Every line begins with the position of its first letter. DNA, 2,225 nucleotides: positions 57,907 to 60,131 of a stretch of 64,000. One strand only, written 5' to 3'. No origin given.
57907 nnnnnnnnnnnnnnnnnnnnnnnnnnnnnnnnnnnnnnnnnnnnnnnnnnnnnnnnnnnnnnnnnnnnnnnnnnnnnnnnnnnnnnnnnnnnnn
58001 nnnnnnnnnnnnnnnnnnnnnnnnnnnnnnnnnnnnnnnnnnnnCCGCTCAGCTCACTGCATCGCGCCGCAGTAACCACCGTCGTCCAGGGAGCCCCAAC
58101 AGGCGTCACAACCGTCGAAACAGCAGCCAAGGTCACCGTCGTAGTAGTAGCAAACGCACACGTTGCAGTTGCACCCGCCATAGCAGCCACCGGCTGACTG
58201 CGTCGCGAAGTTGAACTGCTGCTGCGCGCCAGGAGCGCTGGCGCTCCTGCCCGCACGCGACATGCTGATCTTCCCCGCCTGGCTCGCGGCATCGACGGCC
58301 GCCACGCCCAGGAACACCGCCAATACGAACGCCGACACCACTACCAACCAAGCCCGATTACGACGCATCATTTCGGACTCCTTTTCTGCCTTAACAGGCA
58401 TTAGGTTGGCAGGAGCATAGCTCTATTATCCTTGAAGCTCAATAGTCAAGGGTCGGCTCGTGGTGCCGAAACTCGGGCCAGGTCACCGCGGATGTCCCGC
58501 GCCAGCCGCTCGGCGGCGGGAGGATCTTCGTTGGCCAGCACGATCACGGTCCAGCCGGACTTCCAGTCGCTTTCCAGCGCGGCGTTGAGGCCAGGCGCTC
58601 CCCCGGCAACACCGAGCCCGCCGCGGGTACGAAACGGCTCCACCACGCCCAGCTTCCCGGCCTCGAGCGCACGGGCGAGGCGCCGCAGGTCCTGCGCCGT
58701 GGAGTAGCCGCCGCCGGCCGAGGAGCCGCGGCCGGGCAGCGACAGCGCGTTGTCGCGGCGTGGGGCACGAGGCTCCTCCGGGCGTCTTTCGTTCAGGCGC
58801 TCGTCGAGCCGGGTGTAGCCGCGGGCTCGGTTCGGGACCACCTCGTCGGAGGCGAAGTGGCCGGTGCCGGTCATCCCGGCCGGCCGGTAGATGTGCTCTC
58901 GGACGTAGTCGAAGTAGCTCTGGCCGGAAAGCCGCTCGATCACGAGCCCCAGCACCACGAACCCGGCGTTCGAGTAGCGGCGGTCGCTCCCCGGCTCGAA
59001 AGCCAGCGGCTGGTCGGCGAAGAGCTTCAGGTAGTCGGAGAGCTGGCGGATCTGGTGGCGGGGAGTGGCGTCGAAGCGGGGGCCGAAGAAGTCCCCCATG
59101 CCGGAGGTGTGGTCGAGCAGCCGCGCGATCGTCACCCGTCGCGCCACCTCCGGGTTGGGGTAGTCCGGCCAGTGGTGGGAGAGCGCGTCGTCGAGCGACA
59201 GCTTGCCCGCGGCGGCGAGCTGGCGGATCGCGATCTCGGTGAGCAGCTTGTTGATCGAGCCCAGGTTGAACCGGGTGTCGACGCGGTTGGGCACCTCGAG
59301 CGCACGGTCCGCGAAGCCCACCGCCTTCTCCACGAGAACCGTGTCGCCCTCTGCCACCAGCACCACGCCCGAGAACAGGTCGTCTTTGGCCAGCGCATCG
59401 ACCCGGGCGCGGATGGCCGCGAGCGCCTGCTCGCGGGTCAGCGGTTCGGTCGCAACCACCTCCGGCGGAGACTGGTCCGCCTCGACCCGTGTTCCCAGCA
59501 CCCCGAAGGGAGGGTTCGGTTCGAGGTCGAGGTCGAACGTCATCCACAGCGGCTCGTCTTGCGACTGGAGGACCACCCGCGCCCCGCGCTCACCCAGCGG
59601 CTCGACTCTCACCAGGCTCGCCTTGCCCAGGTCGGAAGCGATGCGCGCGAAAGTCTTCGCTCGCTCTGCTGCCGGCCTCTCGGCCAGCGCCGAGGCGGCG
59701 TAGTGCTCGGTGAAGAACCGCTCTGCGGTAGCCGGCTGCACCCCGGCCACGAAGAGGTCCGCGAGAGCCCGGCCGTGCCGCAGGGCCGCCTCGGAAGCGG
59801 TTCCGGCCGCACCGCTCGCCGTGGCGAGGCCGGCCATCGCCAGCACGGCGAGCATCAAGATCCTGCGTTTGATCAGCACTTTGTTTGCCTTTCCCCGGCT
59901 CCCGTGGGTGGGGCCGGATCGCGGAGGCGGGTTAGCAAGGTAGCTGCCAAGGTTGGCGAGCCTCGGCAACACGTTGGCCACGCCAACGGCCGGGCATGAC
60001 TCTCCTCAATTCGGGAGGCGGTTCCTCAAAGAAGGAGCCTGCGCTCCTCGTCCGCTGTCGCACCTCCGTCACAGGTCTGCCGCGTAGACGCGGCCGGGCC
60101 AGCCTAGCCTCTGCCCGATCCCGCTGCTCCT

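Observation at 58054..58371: Signal-peptide-bearing 12-cysteine mini-protein (candidate novel disulfide-rich peptide, metal-binding peptide or bacteriocin-like product)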

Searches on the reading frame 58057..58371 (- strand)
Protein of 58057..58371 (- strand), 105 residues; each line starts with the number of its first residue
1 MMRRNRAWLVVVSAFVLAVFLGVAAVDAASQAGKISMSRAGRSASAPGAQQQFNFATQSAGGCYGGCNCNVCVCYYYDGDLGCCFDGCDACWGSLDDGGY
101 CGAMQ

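Call 3: search_protein_families(library=pfam, proteins=[window:58057-58371:-], max_evalue=1)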
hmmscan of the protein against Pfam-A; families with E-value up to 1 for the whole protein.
seq(105 aa): 1 family
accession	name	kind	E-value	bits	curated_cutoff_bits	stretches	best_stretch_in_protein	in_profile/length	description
PF23922.1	DUF7261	-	0.13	13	27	1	3-49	1-46/169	Family of unknown function (DUF7261)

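Call 4: search_protein_families(library=ncbifam, proteins=[window:58057-58371:-], max_evalue=1)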
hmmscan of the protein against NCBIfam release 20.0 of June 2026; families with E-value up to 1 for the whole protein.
seq(105 aa): 1 family
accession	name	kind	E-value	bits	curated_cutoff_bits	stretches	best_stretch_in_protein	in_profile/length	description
NF052375.1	antisigma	equivalog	0.17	11.9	100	1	3-52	82-129/217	anti-sigma factor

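Call 6: find_homologous_proteins(query=window:58057-58371:-, max_evalue=10)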
Query seq(105 aa) (105 aa): 2 proteins with E <= 10 among 7 candidates.
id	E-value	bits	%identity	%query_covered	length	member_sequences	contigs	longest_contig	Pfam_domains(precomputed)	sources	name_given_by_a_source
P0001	6.1e-64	231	100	100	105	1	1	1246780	-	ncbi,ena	-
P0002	5.5e-24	102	47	100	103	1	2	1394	-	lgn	-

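Call 9: find_encoding_contigs(protein=P0002, flank=10000)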
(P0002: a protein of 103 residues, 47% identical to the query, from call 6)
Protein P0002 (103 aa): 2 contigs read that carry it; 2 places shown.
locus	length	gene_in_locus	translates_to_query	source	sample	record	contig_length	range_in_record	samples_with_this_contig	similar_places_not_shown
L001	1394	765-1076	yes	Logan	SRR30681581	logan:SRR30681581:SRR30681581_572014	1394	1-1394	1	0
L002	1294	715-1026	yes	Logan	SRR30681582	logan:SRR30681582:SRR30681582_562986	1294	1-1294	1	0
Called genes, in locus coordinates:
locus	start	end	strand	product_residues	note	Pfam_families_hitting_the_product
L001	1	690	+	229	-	?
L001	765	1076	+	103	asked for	-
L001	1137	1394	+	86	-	?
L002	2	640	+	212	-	?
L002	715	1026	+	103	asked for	-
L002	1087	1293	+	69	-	?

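Call 10: find_encoding_contigs(protein=P0001, flank=10000)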
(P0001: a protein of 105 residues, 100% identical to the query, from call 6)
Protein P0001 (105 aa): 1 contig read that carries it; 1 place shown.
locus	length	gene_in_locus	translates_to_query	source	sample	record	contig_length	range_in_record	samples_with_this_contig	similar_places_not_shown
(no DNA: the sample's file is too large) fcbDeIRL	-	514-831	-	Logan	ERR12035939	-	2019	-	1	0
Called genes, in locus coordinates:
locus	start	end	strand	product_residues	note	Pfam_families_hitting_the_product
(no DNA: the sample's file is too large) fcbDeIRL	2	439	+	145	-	?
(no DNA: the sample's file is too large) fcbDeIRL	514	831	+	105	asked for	-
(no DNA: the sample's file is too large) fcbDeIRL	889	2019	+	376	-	?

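Call 17: search_protein_representatives(protein=window:58057-58371:-)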
Query: 105 residues. Proteins with E-value up to 0.001 (for the whole library): 21; up to 1e-10: 4; up to 1e-30: 0. The best 21 are listed.
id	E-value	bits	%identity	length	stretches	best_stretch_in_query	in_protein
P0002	1.7e-24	102.4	58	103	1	1-105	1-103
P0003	1.0e-21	93.5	50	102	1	1-104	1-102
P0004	9.1e-12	61.4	48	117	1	31-103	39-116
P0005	4.9e-11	59.1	39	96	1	1-93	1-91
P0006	2.2e-08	50.6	61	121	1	54-103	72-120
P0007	5.3e-08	49.3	43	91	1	12-103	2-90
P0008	9.0e-08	48.6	44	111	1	14-103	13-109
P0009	9.9e-08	48.5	40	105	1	7-105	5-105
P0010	1.3e-07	48.1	38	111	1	10-104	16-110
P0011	3.6e-07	46.7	41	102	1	5-102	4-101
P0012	3.0e-06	43.7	50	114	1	36-103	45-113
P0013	3.0e-06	43.7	37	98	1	1-94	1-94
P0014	3.1e-06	43.6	35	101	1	4-102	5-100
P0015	2.6e-05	40.7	37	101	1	11-103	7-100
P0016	4.2e-05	40.0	37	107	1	16-103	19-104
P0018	7.3e-05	39.2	52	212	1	38-103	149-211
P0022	6.4e-04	36.2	37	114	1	17-97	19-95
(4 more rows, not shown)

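Call 21: find_homologous_proteins(query=A3, max_evalue=0.01)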
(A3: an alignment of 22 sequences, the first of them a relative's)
Query A3 (22 sequences) (105 aa, profile of the alignment): 6 proteins with E <= 0.01 among 8000 candidates.
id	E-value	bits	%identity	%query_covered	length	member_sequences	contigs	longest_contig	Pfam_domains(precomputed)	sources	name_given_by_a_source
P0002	3.3e-27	113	47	100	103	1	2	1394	-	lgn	-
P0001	1.2e-24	105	100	100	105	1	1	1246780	-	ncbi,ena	-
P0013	1.7e-21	94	33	90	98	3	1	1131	-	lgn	-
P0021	1.9e-21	94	34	78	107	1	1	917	-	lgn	-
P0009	2.5e-21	94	36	96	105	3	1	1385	-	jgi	jgi:hypothetical protein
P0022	4.8e-20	90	37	71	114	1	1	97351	-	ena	-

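Call 23: find_encoding_contigs(protein=P0022, flank=10000)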
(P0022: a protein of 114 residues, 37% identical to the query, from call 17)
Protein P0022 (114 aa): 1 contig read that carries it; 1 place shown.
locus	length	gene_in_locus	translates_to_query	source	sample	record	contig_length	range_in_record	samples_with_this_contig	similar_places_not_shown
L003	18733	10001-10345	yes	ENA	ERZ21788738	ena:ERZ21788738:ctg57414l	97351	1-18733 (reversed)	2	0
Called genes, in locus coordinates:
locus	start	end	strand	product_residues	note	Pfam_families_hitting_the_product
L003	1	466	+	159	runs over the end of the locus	PF00575:S1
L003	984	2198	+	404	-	PF05235:CHAD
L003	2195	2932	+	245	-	PF01656:CbiA, PF06564:CBP_BcsQ (weak), PF13614:AAA_31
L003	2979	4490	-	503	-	PF02541:Ppx-GppA, PF21447:Ppx-GppA_III, PF01966:HD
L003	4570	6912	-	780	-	PF13089:PP_kinase_N, PF02503:PP_kinase, PF17941:PP_kinase_C_1, PF13091:PLDc_2 (weak), PF13090:PP_kinase_C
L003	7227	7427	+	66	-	-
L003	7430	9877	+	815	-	PF03477:ATP-cone (faint), PF01676:Metalloenzyme, PF10143:PhosphMutase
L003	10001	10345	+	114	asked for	-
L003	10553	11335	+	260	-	PF01784:DUF34_NIF3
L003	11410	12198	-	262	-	PF01026:TatD_DNase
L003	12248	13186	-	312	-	PF01430:HSP33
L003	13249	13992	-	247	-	PF20582:UPF0758_N, PF04002:RadC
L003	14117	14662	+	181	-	PF01862:PvlArgDC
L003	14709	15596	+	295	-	PF00491:Arginase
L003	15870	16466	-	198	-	-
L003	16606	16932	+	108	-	-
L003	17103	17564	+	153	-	-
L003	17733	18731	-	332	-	?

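Call 35: predict_structure(alignment_id=A3)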
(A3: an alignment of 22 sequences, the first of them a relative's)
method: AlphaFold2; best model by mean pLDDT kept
length: 105 residues; sequences in the alignment: 22
mean_pLDDT: 83.5   pTM: 0.62
mean pLDDT of the five models: 83.5, 80.4, 80.3, 78.8, 78.8
residues with pLDDT >= 90: 40; 70-90: 48; 50-70: 16; < 50: 1
segments of 3 or more residues with pLDDT < 50: none
pLDDT, mean of each block of 10 residues (from residue 1): 70 88 76 87 73 83 92 88 93 91 70
secondary structure, 60 per line:
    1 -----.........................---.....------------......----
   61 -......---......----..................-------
elements in order: H6-30 E34-38 E51-56 E62-67 E71-76 H81-98

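Call 44: fold_search(model_id=the predicted structure, library=pdb)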
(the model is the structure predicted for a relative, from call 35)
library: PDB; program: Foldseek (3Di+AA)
matches with E <= 10: 334; with E <= 0.001: 0
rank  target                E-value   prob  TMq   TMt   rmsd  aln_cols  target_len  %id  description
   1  6b6j                  2.4e-01  0.33  0.24  0.20   8.4        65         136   23  Structure of profilin Art v4 (released 2018-10-03)
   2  5em0                  3.1e-01  0.30  0.25  0.20   8.4        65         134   23  Crystal structure of mugwort allergen Art v 4 (released 2016-06-08)
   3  5ev0_A                3.1e-01  0.28  0.24  0.20   8.4        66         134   23  Crystal structure of ragweed profilin Amb a 8 in complex with poly-Pro14 (released 2016-06-08)
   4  7sbd_C                3.7e-01  0.25  0.25  0.20   8.4        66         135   23  Murine Fab/IgE in complex with profilin from Hevea brasieliensis (Hev b 8) (released 2022-08-10)
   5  5em1                  4.0e-01  0.30  0.25  0.20   7.5        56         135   23  Crystal structure of ragweed allergen Amb a 8 (released 2016-06-08)
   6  5fds                  4.0e-01  0.25  0.24  0.20   8.5        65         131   20  Crystal structure of the monomeric allergen profilin (Hev b 8) (released 2016-09-14)
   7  6iqf                  4.5e-01  0.38  0.24  0.21   5.6        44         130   23  crystal structure of Arabidopsis thaliana Profilin 3 (released 2019-11-06)
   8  3nul                  5.1e-01  0.25  0.24  0.20   8.7        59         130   14  Profilin I from Arabidopsis thaliana (released 1997-12-03)
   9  6iqk_I                6.1e-01  0.18  0.21  0.17   8.3        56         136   16  crystal structure of Arabidopsis thaliana Profilin 3 (released 2019-11-06)
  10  6iqk_A                6.5e-01  0.14  0.21  0.17   8.7        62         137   21  crystal structure of Arabidopsis thaliana Profilin 3 (released 2019-11-06)
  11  5ev0_B                6.9e-01  0.20  0.25  0.21   8.4        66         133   23  Crystal structure of ragweed profilin Amb a 8 in complex with poly-Pro14 (released 2016-06-08)
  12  5yk3_B                7.8e-01  0.30  0.24  0.22   6.5        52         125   13  human Ragulator complex (released 2019-01-23)
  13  5eve_A                7.8e-01  0.20  0.24  0.20   7.5        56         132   23  Crystal structure of Amb a 8 in complex with poly-Pro10 (released 2016-06-08)
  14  6b9x_B                7.8e-01  0.18  0.25  0.22   7.2        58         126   14  Crystal structure of Ragulator (released 2017-11-08)
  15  6mbx_A                8.3e-01  0.20  0.24  0.21   7.3        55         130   24  CRYSTAL STRUCTURE OF MUSKMELON ALLERGEN CUC M 2 (released 2019-08-21)
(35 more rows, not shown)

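Call 61: list_cluster_members(proteins=[P0001, P0003, P0004, P0008, P0009, P0012, P0014, P0016, P0018, P0022])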
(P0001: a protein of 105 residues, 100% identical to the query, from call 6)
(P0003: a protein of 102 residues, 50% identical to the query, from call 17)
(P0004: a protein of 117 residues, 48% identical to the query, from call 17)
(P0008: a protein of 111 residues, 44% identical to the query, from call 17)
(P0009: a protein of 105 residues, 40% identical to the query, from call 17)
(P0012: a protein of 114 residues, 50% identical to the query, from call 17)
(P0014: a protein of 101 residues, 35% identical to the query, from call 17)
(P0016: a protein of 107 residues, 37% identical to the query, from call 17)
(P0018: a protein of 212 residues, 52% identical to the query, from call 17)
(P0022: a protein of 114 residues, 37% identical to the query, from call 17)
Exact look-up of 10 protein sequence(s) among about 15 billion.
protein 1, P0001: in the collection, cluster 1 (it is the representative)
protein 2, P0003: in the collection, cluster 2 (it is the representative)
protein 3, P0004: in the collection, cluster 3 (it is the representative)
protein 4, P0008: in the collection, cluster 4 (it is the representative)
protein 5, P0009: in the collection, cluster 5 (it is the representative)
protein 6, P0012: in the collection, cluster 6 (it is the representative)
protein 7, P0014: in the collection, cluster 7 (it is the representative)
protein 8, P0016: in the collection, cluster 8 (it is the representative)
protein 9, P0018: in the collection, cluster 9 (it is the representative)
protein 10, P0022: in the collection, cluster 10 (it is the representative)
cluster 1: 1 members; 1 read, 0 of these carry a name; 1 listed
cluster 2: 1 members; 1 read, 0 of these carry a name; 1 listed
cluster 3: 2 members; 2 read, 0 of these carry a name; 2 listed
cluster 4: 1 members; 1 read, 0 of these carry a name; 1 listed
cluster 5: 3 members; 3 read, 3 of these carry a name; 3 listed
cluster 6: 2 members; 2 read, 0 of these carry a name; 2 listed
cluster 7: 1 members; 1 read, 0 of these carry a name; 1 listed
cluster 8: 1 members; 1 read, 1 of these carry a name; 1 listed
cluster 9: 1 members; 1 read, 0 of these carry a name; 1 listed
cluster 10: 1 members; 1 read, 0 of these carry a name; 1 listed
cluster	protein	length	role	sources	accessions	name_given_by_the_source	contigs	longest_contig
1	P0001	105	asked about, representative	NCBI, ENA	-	-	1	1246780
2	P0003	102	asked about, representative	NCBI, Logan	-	-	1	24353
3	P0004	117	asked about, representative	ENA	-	-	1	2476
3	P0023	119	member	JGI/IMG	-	-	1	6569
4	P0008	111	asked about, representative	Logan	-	-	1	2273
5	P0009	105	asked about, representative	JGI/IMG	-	hypothetical protein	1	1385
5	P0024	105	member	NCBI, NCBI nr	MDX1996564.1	MAG: hypothetical protein SF066_02505 [Thermoanaerobaculia bacterium] | hypothetical protein [Thermoanaerobaculia bacterium]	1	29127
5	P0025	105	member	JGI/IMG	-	hypothetical protein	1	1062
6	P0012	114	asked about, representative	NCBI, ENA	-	-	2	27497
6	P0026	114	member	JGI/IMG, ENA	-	-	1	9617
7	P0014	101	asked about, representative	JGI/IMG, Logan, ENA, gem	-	-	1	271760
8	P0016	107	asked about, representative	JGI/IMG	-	hypothetical protein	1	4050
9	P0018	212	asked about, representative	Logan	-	-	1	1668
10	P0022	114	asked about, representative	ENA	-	-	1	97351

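Call 89: search_protein_families(library=padloc, alignment_id=A3, max_evalue=0.1)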
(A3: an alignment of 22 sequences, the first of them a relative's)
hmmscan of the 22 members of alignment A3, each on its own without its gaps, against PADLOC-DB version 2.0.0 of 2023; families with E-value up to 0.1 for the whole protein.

A. member 1, P0001 (105 aa): 0 families

B. families by the number of members that match (of 22 scanned): 1 family
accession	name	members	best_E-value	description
PDLC02327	AbiEii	1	0.0042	AbiEii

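Call 90: search_protein_families(library=ncbifam, alignment_id=A3, max_evalue=0.1)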
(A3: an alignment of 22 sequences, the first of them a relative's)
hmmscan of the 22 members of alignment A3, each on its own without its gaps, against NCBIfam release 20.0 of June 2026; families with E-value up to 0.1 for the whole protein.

A. member 1, P0001 (105 aa): 0 families

B. families by the number of members that match (of 22 scanned): 1 family
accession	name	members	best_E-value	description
NF041599.1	reg_PtrA_PA2808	1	0.0046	co-regulatory protein PtrA N-terminal domain-containing protein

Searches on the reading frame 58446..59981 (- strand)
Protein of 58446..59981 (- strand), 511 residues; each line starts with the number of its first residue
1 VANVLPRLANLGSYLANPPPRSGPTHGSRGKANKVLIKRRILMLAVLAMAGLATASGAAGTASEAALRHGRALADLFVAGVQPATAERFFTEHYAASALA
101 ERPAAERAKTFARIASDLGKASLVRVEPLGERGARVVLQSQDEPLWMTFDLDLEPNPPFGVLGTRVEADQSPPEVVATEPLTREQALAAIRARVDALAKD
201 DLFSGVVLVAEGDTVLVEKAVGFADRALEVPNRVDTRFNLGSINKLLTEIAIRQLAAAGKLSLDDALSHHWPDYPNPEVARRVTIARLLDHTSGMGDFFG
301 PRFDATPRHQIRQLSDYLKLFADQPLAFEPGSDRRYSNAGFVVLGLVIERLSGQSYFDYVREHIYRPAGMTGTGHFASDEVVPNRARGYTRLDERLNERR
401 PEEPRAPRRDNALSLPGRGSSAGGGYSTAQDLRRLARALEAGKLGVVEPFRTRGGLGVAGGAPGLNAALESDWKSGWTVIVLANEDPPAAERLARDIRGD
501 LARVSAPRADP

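Call 3: search_protein_families(library=pfam, proteins=[window:58446-59981:-], max_evalue=1)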
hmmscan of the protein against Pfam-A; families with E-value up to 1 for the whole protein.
window:58446-59981:- (511 aa): 1 family
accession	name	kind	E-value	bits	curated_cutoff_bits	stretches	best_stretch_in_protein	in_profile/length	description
PF00144.29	Beta-lactamase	-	6.3e-54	183.8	27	1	195-447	6-249/329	Beta-lactamase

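Call 4: search_protein_families(library=ncbifam, proteins=[window:58446-59981:-], max_evalue=1)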
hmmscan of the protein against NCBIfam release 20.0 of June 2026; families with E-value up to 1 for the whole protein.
window:58446-59981:- (511 aa): 48 families (the best 25 are shown)
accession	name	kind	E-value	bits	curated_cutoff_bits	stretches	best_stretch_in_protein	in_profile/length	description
NF007943.0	PRK10662.1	equivalog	2e-17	62.9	266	1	204-434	51-265/380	D-alanyl-D-alanine-carboxypeptidase/endopeptidase AmpH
NF033085.1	bla_class_C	equivalog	5.7e-16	58.3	415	1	191-394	9-204/356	class C beta-lactamase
NF050047.1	blaELC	exception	2.3e-15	56.4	840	1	177-394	71-280/434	ELC family class C beta-lactamase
NF002968.0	PRK03642.1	equivalog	3e-15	56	385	1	218-373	71-240/432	penicillin binding protein PBP4B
NF045671.1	blaPNC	exception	8.4e-14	51.2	750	1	203-394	62-245/401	PNC family class C beta-lactamase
NF009622.0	PRK13128.1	equivalog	1.1e-13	50.6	443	1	189-390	8-206/518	D-aminopeptidase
NF000397.2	blaACC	exception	4.3e-12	45.7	850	1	222-395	66-230/385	ACC family cephalosporin-hydrolyzing class C beta-lactamase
NF052559.1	MthAcHydAcmB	equivalog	4.3e-12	45.5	550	1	198-407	19-246/391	methyl acetate hydrolase AcmB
NF033159.0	blaPAC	exception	2.2e-11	43.2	850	1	220-396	61-228/380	PAC family class C beta-lactamase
NF038069.1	blaIDC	exception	2.3e-10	39.9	850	1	198-394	51-237/395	IDC family class C beta-lactamase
NF050810.1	blaCHC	exception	4.1e-10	39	780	1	187-391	28-223/387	CHC family extended-spectrum class C beta-lactamase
NF000422.6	blaPDC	exception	1.5e-09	37.6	865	1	233-396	81-237/397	PDC family class C beta-lactamase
NF041663.1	ampC_Sliq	exception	2.5e-09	36.5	860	1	219-394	57-223/378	cephalosporin-hydrolyzing class C beta-lactamase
NF012173.1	CMY2-MIR-ACT-EC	exception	5.2e-09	35.4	680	1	194-373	36-207/380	CMY2/MIR/ACT/EC family class C beta-lactamase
NF000185.2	BlaEC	exception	7.3e-09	35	850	1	220-374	58-204/377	BlaEC family class C beta-lactamase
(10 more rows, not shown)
